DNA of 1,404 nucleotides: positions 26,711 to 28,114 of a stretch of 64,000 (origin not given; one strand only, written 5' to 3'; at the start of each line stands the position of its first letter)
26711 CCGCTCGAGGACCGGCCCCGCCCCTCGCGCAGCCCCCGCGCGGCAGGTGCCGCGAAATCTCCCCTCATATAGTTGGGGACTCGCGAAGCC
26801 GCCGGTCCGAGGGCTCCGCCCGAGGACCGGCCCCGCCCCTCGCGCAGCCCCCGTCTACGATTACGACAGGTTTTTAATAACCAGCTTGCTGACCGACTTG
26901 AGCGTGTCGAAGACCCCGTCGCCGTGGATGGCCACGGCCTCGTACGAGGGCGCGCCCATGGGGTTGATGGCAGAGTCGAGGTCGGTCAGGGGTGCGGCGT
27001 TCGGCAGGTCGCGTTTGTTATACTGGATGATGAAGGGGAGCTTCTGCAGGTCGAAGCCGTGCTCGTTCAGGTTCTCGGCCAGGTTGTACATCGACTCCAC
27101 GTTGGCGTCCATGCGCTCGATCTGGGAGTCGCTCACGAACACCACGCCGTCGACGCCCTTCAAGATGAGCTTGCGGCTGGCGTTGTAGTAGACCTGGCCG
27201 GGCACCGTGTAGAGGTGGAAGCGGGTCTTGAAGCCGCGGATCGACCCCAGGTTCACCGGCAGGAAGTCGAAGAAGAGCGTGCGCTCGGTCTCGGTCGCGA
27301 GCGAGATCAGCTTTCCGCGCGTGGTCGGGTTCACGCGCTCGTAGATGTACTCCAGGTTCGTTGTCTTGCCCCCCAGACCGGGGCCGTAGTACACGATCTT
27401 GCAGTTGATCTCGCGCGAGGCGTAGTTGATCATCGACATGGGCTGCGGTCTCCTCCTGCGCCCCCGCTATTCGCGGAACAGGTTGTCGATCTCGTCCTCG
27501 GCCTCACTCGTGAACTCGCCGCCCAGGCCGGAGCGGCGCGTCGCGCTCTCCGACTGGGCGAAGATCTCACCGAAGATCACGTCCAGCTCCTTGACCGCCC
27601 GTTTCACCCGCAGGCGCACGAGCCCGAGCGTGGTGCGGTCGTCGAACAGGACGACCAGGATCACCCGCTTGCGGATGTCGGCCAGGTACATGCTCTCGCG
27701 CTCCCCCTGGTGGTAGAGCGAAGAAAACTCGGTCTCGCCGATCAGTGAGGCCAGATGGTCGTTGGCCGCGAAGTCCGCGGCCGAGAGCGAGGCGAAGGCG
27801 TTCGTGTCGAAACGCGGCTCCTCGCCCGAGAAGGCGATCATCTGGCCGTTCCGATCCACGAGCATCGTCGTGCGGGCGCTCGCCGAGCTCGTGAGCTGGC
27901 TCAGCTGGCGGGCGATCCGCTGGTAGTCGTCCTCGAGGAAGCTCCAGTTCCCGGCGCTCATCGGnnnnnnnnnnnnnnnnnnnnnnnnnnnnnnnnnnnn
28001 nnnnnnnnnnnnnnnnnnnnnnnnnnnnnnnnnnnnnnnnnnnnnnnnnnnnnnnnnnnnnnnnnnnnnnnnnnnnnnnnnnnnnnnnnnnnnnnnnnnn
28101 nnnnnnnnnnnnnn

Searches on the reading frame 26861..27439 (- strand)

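Call 75: search_protein_families(library=pfam, proteins=[window:26861-27439:-], max_evalue=0.001)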
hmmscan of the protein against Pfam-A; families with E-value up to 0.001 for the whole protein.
window:26861-27439:- (192 aa): 1 family
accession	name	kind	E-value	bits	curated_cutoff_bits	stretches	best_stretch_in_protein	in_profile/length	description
PF00025.27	Arf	-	1.2e-05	25.4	22.3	1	68-158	54-140/174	ADP-ribosylation factor family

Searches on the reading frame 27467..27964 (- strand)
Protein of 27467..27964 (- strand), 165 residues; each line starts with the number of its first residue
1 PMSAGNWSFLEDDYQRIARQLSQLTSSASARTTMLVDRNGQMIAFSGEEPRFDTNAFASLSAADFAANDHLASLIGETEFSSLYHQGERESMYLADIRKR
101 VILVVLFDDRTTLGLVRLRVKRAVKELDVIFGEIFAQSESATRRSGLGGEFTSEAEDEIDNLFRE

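Call 75: search_protein_families(library=pfam, proteins=[window:27467-27964:-], max_evalue=0.001)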
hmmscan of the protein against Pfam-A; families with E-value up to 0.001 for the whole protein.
window:27467-27964:- (165 aa): 1 family
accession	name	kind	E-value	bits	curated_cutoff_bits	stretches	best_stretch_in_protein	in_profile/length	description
PF03259.23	Robl_LC7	-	5.2e-10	39.4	23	1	20-107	5-91/91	Roadblock/LC7 domain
